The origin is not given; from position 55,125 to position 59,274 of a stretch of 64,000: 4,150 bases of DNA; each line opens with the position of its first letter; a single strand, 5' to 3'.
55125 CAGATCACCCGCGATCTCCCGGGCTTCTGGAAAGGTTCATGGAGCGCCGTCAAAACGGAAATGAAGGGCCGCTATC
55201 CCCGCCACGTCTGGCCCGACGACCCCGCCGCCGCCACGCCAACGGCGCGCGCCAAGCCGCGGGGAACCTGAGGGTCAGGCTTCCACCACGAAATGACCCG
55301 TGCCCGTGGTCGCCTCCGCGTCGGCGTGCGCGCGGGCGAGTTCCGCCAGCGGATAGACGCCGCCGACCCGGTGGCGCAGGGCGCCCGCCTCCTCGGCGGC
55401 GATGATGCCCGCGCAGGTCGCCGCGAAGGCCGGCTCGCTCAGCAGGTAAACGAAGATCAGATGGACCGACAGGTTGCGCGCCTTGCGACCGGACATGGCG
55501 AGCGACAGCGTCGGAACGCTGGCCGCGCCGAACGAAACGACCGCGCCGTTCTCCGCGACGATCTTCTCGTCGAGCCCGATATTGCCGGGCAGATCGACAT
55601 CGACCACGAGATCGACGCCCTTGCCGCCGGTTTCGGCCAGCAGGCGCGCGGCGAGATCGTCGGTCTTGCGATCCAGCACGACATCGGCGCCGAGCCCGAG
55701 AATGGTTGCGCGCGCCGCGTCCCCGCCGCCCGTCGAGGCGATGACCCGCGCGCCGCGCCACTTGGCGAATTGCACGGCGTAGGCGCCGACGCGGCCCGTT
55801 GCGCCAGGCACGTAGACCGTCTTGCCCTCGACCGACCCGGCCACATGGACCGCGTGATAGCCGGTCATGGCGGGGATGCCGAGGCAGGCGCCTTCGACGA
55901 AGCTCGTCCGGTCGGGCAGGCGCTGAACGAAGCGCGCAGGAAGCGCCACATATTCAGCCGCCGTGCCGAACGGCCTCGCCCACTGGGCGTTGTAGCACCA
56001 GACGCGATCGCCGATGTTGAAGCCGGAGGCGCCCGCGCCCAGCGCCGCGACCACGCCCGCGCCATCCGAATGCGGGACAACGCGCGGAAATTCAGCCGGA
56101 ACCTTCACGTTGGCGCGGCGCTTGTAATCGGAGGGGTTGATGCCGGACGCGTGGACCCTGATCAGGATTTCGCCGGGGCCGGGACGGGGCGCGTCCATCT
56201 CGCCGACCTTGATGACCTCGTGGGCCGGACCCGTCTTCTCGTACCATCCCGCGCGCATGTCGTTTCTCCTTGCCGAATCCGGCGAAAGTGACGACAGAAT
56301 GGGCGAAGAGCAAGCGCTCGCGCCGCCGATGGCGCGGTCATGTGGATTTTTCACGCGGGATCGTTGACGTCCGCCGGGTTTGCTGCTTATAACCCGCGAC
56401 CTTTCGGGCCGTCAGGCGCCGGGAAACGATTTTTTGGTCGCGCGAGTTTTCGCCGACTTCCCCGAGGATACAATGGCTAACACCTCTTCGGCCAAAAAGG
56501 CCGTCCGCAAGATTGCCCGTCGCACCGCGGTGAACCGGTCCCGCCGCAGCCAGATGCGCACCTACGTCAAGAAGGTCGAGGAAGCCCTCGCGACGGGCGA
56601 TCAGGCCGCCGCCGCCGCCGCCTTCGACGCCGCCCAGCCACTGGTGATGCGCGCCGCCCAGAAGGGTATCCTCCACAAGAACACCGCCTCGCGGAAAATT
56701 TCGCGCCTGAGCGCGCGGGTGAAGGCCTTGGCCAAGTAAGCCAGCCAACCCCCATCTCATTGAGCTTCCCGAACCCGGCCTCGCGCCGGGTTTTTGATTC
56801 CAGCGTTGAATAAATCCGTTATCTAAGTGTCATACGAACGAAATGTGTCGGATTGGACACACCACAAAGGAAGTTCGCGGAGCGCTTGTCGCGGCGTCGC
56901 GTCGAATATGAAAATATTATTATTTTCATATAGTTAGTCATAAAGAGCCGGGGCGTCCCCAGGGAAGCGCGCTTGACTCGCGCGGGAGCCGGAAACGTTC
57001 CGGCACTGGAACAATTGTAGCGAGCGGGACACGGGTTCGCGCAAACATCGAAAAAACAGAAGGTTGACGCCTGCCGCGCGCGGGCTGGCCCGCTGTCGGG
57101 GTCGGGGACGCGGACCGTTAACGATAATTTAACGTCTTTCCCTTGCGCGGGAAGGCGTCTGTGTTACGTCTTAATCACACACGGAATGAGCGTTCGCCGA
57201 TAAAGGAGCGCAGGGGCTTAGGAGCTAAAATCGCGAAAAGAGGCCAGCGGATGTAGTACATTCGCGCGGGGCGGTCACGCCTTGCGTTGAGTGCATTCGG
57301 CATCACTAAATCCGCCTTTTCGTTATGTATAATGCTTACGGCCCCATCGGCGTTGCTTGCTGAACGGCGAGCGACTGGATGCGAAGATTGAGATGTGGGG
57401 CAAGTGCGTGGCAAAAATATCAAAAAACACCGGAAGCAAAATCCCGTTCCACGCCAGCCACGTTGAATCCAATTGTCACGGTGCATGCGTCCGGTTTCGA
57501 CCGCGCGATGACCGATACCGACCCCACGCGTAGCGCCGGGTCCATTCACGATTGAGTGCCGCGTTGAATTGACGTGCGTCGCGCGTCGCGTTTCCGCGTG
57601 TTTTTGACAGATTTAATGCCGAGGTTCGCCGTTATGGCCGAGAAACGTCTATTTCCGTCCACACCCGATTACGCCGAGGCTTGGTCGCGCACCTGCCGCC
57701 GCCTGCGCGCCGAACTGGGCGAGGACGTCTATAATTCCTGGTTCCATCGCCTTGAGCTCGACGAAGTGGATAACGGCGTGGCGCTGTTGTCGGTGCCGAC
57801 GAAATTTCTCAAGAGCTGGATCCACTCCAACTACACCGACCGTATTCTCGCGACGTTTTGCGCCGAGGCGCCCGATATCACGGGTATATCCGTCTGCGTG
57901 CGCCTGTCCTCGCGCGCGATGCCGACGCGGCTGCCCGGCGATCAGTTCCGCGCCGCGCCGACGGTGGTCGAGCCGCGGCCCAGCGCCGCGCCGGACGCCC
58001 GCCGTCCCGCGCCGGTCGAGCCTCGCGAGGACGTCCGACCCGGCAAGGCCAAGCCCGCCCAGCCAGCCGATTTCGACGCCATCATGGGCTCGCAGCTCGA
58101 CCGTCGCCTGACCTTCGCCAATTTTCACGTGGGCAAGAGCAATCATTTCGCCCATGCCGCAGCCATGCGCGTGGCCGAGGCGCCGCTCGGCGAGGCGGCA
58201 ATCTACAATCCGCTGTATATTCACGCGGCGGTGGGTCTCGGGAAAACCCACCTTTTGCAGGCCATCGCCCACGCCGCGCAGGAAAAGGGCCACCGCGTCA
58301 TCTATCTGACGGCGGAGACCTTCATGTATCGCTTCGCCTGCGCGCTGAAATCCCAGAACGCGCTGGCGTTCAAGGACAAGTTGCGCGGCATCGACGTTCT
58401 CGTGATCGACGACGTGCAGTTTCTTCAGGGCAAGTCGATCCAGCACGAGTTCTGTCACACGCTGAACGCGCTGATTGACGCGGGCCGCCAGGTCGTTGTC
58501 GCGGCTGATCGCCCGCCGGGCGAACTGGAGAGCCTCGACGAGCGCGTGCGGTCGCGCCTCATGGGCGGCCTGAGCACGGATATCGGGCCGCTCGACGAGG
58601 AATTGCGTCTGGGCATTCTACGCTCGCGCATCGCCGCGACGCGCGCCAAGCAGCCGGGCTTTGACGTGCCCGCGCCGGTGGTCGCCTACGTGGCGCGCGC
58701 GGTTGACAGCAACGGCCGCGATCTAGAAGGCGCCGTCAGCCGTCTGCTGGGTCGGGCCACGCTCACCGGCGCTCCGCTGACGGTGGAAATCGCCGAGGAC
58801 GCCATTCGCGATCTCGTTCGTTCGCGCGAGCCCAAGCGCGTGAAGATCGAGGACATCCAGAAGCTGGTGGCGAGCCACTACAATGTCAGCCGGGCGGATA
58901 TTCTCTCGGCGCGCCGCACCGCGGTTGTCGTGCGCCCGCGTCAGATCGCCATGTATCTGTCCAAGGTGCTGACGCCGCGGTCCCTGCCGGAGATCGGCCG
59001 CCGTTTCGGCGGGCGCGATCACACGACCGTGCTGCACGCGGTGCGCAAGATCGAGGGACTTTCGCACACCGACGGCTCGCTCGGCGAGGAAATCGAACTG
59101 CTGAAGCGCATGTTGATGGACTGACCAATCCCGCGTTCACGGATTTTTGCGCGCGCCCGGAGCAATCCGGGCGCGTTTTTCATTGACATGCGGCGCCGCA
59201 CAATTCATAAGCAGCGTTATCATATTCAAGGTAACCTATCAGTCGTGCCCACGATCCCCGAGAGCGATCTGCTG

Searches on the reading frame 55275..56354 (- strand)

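Call 6: search_protein_families(library=pfam, proteins=[window:55275-56354:-])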
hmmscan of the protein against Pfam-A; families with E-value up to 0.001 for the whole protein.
window:55275-56354:- (359 aa): 3 families
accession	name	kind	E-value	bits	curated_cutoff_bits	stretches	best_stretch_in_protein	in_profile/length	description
PF08240.17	ADH_N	-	6.1e-17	62.2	23.5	1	59-148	1-104/104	Alcohol dehydrogenase GroES-like domain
PF00107.32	ADH_zinc_N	-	1.3e-14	54.7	31.8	1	189-289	2-103/129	Zinc-binding dehydrogenase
PF13602.12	ADH_zinc_N_2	-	5.1e-13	50.6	27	1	221-357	1-134/134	Zinc-binding dehydrogenase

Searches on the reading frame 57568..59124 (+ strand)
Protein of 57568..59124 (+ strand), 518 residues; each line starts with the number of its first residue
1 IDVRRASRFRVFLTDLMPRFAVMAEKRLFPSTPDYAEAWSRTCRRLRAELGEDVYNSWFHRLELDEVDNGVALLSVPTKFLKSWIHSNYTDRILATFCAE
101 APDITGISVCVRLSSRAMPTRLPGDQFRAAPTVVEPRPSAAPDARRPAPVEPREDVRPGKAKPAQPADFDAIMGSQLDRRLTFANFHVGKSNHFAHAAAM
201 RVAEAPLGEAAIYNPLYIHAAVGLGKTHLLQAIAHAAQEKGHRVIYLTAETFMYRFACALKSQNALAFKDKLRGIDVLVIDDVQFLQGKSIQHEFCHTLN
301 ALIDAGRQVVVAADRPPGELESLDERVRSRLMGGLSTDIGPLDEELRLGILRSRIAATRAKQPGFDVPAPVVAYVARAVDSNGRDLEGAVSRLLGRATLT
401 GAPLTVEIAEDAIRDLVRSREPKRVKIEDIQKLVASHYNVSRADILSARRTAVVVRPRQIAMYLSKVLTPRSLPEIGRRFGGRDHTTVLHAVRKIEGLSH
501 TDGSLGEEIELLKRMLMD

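Call 6: search_protein_families(library=pfam, proteins=[window:57568-59124:+])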
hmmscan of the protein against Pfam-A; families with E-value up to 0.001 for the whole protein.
window:57568-59124:+ (518 aa): 5 families
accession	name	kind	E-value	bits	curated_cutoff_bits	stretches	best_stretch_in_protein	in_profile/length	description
PF00308.24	Bac_DnaA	-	1.9e-57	194.4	23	1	177-338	1-162/162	Bacterial DnaA ATPAse domain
PF08299.17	Bac_DnaA_C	-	5.2e-30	103.7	31.5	1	427-495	1-69/69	Bacterial dnaA protein helix-turn-helix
PF11638.13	DnaA_N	-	2.6e-19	69.1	24.6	1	37-95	2-61/65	DnaA N-terminal domain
PF01695.23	IstB_IS21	-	5.5e-06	26.5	24.1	1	221-303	100-183/238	IstB-like ATP binding protein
PF13401.12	AAA_22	-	1.8e-05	25.5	27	0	216-251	8-43/130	AAA domain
